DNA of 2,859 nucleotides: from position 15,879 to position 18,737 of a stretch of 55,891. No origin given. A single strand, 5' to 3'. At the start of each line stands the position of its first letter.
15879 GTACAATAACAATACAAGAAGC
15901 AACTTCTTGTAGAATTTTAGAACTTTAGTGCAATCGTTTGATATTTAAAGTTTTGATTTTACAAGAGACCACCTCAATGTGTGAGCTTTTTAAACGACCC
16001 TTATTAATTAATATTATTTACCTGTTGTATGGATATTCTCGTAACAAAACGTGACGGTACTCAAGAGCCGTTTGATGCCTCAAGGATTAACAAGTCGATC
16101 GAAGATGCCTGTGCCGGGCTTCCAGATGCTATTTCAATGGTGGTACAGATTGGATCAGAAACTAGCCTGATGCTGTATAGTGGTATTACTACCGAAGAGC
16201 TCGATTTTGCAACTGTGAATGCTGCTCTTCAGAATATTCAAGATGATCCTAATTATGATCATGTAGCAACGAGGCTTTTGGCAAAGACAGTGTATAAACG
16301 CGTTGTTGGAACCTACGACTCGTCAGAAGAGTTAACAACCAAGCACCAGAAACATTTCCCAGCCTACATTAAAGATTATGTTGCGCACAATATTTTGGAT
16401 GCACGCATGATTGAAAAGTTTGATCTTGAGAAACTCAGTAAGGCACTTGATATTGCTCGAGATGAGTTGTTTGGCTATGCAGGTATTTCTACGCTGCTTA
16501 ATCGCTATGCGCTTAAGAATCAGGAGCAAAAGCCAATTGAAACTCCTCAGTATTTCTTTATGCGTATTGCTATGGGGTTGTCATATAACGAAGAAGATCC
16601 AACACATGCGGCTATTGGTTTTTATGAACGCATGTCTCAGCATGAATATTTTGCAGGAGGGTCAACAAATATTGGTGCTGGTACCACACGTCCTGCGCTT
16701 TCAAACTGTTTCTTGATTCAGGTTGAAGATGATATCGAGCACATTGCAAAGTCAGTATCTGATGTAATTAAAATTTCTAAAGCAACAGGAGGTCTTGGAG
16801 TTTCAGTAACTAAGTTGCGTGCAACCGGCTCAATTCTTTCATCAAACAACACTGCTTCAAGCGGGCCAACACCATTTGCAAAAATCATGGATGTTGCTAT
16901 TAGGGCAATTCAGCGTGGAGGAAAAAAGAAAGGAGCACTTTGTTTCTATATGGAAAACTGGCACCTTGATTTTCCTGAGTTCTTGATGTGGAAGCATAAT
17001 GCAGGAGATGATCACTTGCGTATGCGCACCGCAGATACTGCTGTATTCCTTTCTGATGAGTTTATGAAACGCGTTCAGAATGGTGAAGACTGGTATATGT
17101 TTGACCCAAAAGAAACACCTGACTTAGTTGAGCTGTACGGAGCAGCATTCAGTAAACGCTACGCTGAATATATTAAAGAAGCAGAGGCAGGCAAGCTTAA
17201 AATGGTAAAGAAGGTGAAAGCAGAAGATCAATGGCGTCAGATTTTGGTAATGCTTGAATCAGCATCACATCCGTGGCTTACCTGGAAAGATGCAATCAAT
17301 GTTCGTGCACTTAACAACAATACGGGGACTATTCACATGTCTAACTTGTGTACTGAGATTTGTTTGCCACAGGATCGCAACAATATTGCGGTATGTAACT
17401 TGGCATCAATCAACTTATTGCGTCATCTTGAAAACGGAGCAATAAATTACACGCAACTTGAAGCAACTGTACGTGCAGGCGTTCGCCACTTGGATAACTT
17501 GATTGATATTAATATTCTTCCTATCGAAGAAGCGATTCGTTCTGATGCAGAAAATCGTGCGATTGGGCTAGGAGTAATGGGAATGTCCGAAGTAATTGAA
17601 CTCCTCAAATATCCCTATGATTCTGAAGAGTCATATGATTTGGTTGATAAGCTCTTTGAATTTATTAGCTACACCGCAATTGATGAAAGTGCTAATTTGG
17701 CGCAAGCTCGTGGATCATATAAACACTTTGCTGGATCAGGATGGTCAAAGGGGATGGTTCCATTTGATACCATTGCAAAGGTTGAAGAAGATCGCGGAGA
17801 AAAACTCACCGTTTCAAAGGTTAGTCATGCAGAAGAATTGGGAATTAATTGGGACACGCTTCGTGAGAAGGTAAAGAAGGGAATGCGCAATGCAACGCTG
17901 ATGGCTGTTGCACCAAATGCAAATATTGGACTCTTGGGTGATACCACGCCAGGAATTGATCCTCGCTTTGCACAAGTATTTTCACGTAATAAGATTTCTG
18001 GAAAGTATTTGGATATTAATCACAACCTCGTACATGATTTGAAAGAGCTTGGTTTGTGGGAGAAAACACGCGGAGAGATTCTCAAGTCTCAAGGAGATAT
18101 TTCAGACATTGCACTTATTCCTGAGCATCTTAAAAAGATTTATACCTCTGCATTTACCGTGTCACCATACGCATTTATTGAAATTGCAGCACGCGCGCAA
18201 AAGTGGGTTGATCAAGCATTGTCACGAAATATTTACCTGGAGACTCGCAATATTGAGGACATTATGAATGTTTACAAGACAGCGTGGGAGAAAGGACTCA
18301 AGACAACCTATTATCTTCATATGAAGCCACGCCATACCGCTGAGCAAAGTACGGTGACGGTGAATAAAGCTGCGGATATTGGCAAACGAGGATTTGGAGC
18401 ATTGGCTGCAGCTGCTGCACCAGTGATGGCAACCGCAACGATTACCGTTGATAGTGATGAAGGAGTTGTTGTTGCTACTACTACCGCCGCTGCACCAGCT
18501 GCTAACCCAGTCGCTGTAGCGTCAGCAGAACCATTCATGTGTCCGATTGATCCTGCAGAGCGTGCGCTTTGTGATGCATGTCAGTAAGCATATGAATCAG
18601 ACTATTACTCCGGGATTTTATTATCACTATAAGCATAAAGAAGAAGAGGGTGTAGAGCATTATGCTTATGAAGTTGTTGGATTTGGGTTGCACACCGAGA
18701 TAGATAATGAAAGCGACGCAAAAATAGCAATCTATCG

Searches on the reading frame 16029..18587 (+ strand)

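Call 60: search_protein_families(library=ncbifam, proteins=[window:16029-18587:+], max_evalue=1e-10)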
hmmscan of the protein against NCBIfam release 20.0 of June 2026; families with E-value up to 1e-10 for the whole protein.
window:16029-18587:+ (852 aa): 20 families
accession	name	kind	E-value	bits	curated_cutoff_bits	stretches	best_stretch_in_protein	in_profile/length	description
NF005101.0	PRK06539.1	equivalog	0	1237.3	988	1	2-809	2-807/822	ribonucleoside-diphosphate reductase subunit alpha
NF005544.0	PRK07207.1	equivalog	3.7e-231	769.8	965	1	3-852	149-965/965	ribonucleoside-diphosphate reductase subunit alpha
NF009029.0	PRK12365.1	equivalog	8.9e-200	666.2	1350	1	5-796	238-1023/1046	ribonucleoside-diphosphate reductase subunit alpha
TIGR02506.1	NrdE_NrdA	equivalog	1.6e-188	628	341.05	1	150-766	1-616/616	ribonucleoside-diphosphate reductase subunit alpha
NF006279.0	PRK08447.1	equivalog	7.3e-152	507.5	1082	2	3-446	2-431/789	ribonucleoside-diphosphate reductase subunit alpha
TIGR02504.1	NrdJ_Z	equivalog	5.6e-111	372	399.95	1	156-759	5-592/606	adenosylcobalamin-dependent ribonucleoside-diphosphate reductase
NF006665.0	PRK09209.1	equivalog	5.8e-111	372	1057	1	3-660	10-671/761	ribonucleoside-diphosphate reductase subunit alpha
NF005483.0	PRK07088.1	equivalog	3.8e-102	342.8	1214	2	1-445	1-462/764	ribonucleoside-diphosphate reductase subunit alpha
NF006417.0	PRK08665.1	equivalog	7.4e-99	332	961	1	155-759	19-559/759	vitamin B12-dependent ribonucleotide reductase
NF009028.0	PRK12364.1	equivalog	5.4e-96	322.4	1377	2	64-445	155-537/842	ribonucleoside-diphosphate reductase subunit alpha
NF006578.0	PRK09103.1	equivalog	9.2e-84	281.9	813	1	2-650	4-642/761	class 1a ribonucleoside-diphosphate reductase subunit alpha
NF006577.0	PRK09102.1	equivalog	6.6e-83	278.9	620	3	139-363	16-229/604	ribonucleoside-diphosphate reductase subunit alpha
NF005010.0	PRK06406.1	subfamily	5.6e-81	272.9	1125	3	380-575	375-566/771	vitamin B12-dependent ribonucleotide reductase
TIGR04170.1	RNR_1b_NrdE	exception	3.4e-73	247.1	750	1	117-655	52-598/698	class 1b ribonucleoside-diphosphate reductase subunit alpha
NF005991.0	PRK08115.1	equivalog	8.2e-53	179.5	854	1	334-759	368-763/858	vitamin B12-dependent ribonucleotide reductase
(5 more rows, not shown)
